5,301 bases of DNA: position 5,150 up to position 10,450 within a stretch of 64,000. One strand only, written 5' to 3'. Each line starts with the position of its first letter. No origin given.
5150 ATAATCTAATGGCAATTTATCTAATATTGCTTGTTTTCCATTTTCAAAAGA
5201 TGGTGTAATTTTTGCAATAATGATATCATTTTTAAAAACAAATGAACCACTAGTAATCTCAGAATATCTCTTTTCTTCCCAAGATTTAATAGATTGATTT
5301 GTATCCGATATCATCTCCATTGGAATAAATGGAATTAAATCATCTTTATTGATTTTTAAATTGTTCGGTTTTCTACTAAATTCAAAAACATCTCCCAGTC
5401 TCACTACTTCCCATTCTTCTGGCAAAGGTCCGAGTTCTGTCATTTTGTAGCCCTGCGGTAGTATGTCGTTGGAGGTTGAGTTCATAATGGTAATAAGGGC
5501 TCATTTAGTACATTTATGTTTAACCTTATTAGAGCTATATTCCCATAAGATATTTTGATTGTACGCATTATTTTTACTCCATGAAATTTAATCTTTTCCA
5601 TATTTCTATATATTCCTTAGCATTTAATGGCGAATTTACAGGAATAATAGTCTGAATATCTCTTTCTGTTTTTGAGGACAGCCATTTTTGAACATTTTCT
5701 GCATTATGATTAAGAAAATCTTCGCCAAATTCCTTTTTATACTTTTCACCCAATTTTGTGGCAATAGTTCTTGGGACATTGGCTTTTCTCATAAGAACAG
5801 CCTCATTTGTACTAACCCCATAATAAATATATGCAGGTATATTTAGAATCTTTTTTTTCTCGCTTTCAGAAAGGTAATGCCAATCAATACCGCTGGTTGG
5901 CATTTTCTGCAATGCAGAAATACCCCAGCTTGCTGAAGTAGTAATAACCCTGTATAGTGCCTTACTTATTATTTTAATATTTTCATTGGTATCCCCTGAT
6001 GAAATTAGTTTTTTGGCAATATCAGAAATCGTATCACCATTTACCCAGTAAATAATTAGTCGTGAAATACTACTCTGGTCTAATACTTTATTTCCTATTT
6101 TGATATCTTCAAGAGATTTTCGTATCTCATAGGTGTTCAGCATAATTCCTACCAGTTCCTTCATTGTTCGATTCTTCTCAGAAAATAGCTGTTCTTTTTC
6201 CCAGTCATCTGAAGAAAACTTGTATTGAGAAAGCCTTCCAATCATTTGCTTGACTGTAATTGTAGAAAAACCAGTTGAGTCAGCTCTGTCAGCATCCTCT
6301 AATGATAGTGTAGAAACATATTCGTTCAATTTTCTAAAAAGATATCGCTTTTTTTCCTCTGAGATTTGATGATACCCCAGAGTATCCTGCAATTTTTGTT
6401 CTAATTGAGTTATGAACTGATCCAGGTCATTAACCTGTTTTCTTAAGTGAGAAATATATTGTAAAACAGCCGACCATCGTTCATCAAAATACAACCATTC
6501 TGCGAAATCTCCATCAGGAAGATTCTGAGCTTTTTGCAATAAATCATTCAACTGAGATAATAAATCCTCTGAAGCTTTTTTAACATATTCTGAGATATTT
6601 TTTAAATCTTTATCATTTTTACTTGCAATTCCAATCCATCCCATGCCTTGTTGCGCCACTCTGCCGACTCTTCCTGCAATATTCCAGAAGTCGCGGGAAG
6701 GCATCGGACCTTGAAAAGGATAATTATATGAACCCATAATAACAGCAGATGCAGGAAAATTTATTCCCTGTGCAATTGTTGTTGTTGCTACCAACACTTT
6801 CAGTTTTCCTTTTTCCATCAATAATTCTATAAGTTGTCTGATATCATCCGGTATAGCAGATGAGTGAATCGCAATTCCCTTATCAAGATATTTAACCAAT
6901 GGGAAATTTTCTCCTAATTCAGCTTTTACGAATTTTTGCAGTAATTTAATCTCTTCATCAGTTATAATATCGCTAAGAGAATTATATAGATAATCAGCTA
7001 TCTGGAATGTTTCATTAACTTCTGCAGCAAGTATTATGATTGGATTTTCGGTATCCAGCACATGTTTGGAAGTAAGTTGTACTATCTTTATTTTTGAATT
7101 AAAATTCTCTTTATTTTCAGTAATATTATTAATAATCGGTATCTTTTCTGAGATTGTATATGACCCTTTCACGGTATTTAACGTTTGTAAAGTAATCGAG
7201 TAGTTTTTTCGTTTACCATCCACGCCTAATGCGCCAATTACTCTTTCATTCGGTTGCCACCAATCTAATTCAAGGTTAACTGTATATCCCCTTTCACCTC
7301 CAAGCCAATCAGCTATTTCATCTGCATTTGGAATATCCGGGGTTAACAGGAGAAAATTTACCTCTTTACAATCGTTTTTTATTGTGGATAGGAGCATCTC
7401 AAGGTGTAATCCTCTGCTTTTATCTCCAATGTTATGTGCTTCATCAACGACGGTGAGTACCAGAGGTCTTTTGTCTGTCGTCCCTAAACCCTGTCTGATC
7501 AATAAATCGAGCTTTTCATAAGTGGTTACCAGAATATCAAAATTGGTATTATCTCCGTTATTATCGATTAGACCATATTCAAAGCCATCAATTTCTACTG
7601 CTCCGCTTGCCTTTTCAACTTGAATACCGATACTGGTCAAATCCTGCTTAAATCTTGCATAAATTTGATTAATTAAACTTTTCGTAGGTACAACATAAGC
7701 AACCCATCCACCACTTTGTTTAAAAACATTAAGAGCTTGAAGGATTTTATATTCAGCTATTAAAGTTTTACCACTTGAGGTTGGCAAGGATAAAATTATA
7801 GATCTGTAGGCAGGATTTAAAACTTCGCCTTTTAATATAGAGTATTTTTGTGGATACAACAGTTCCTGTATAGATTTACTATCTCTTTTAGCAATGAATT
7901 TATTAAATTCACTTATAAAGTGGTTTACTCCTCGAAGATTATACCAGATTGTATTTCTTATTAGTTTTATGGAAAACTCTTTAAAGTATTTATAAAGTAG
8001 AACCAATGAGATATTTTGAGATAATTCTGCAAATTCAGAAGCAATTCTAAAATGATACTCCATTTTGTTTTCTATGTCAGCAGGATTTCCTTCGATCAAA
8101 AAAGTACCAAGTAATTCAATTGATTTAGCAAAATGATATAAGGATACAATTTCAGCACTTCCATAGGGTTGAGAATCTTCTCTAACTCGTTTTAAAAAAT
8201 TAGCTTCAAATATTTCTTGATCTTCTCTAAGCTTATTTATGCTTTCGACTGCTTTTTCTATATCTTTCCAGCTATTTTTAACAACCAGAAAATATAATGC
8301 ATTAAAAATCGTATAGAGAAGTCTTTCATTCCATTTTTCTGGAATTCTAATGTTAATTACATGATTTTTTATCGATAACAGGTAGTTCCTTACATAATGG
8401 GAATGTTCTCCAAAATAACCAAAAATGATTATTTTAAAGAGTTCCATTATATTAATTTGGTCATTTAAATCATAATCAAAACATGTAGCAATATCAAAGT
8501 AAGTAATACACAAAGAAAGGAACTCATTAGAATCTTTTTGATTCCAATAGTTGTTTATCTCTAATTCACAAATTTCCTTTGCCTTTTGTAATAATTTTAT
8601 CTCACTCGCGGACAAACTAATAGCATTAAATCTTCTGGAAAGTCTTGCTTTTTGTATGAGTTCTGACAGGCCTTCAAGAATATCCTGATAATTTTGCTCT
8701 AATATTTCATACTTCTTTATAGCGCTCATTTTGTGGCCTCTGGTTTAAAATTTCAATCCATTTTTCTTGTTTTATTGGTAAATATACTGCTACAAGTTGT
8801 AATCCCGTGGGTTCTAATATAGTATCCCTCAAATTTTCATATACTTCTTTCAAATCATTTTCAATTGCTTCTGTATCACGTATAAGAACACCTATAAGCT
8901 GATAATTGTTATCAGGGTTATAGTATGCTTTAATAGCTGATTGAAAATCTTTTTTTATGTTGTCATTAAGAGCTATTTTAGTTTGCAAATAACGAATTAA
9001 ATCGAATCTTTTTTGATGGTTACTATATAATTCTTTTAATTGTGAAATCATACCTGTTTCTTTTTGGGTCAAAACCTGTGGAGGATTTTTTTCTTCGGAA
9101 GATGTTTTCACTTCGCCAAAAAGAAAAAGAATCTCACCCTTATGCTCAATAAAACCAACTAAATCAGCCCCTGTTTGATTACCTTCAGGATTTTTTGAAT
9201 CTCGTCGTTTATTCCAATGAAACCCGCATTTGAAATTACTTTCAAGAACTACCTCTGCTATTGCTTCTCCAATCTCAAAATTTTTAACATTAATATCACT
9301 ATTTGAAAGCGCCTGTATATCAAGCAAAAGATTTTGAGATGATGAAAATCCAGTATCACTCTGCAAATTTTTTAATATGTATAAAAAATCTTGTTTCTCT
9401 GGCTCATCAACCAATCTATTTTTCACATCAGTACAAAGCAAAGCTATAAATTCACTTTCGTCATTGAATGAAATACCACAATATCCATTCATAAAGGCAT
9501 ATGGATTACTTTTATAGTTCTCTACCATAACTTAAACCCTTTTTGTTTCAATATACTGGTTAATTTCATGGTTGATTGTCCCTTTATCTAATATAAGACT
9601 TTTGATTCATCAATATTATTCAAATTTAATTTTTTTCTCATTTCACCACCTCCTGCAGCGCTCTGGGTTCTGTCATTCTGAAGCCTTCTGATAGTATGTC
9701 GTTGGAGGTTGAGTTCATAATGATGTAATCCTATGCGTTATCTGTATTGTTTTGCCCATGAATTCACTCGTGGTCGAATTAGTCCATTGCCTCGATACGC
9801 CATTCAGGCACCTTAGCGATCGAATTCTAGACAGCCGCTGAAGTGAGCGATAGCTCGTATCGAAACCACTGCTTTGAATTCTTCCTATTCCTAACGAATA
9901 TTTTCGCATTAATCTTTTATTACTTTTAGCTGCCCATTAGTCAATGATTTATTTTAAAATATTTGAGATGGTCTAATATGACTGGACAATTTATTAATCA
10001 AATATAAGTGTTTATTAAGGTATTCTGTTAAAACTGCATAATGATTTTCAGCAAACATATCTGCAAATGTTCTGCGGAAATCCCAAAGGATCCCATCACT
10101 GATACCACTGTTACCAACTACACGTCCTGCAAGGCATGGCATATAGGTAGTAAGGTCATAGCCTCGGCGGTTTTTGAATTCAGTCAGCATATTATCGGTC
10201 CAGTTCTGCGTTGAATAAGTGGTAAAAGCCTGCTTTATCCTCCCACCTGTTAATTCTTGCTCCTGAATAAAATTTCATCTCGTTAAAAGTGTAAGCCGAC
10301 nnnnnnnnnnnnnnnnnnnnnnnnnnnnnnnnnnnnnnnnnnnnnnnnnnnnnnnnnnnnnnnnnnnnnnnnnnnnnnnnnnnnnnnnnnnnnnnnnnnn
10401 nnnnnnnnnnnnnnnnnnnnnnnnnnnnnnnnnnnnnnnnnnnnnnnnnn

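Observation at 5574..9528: Nuclease-helicase gene pair (Hachiman-like architecture) wedged into the type I R-M operon: best candidate defence system in the window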

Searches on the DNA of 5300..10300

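Call 74: search_rna_families(source=window, start=5300, end=10300, threshold=evalue, max_evalue=0.1)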
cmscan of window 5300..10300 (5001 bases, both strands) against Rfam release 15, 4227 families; matches with E-value up to 0.1: 0.
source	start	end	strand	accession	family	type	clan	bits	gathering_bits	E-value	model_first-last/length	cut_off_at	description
